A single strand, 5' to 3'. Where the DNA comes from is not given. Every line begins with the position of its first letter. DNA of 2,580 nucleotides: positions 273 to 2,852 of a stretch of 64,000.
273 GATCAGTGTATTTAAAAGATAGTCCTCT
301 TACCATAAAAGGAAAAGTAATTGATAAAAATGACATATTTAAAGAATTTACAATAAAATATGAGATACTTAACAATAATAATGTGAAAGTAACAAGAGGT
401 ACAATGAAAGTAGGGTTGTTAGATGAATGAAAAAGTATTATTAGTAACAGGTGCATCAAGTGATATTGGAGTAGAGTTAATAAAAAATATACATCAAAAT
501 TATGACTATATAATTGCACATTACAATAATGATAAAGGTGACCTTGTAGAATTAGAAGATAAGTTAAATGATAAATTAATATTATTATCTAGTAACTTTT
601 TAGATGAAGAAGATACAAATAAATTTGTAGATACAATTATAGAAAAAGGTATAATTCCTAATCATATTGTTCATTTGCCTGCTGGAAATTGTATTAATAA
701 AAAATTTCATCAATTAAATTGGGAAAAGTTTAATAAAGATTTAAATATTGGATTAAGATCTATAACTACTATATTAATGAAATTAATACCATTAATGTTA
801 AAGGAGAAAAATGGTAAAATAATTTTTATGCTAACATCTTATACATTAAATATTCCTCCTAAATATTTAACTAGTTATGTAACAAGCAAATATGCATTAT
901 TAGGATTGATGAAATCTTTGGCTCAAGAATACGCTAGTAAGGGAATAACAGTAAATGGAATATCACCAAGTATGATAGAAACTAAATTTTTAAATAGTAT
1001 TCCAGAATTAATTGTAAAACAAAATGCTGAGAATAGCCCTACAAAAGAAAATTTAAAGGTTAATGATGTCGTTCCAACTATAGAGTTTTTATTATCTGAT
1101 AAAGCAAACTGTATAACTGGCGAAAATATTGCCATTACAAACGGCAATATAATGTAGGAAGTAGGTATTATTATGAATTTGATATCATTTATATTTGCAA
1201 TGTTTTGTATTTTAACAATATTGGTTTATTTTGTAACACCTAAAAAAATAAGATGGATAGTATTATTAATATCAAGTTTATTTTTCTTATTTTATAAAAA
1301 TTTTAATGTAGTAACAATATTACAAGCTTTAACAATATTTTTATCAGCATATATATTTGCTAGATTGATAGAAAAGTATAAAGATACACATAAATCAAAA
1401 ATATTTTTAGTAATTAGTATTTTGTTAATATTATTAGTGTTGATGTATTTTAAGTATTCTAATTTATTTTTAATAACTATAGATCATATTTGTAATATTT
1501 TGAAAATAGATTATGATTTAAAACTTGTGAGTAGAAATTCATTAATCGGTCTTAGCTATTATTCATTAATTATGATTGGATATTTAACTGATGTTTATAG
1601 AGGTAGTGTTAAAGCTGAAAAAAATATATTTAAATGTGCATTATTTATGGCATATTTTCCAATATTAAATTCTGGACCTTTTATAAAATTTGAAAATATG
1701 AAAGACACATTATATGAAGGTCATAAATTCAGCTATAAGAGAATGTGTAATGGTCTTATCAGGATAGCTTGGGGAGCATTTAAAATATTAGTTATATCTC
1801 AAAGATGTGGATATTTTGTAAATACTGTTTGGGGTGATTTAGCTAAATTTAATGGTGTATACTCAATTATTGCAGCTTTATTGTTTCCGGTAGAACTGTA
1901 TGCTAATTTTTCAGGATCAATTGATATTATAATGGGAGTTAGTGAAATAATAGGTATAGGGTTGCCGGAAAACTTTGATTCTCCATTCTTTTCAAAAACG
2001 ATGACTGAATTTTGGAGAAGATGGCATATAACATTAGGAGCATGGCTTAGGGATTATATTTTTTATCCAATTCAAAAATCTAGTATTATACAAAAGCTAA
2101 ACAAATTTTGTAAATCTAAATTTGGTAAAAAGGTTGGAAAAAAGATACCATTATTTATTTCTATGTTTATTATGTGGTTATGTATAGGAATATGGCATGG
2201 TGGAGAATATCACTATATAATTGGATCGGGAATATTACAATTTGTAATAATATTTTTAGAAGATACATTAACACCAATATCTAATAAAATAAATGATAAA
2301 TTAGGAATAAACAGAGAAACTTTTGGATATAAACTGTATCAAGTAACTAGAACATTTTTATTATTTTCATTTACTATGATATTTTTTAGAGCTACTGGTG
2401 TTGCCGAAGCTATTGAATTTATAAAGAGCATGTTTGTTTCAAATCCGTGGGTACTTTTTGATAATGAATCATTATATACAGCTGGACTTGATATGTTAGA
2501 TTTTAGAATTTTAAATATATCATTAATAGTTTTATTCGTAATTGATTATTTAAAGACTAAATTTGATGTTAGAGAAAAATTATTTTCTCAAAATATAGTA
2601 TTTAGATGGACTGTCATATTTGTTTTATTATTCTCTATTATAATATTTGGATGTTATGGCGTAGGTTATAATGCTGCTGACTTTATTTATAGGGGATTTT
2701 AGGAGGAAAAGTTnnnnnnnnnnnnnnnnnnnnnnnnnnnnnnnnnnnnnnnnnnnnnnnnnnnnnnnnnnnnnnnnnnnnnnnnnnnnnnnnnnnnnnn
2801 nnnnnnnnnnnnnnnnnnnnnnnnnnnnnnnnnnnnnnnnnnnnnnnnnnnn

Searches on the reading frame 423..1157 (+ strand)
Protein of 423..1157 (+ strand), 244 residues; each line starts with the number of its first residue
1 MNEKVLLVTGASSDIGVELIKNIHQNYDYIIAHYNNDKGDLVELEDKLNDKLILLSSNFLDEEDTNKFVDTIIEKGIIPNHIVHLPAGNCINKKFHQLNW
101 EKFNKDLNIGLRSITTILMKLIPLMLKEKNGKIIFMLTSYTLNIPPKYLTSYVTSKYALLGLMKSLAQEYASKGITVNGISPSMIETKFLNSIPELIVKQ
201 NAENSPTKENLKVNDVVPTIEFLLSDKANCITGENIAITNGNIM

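Call 11: search_protein_families(library=pfam, proteins=[window:423-1157:+])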
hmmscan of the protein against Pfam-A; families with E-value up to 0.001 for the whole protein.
window:423-1157:+ (244 aa): 4 families
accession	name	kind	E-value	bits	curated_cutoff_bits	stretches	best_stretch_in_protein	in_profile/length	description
PF13561.12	adh_short_C2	-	6.9e-34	117.9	27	1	10-241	1-234/236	Enoyl-(Acyl carrier protein) reductase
PF00106.31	adh_short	-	3.8e-27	95.5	26.6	1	4-193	1-190/195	short chain dehydrogenase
PF21394.3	Beta-ketacyl_N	-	0.00042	20.4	26.9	1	58-172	46-145/170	Beta-ketoacyl synthase-like, N-terminal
PF08643.16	DUF1776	-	0.00098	19.1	25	0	94-179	107-193/294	Fungal family of unknown function (DUF1776)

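Call 25: find_encoding_contigs(protein=window:423-1157:+, flank=10000, max_places=6)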
Protein window:423-1157:+ (244 aa): no gene with exactly this product is on record in the collection.

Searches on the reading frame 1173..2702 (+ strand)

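Call 11: search_protein_families(library=pfam, proteins=[window:1173-2702:+])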
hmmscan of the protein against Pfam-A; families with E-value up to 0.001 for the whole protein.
window:1173-2702:+ (509 aa): 1 family
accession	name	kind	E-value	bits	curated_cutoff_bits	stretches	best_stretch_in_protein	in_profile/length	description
PF03062.24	MBOAT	-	7.4e-08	32.5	27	1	151-376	80-307/337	MBOAT, membrane-bound O-acyltransferase family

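Call 48: search_protein_families(library=ncbifam, proteins=[window:1173-2702:+], max_evalue=0.01)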
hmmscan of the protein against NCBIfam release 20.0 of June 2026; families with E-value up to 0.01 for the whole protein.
window:1173-2702:+ (509 aa): 1 family
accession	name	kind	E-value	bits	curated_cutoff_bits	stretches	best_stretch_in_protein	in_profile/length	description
TIGR04091.1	LTA_dltB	equivalog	1.9e-38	132.7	375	1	5-405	8-376/380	D-alanyl-lipoteichoic acid biosynthesis protein DltB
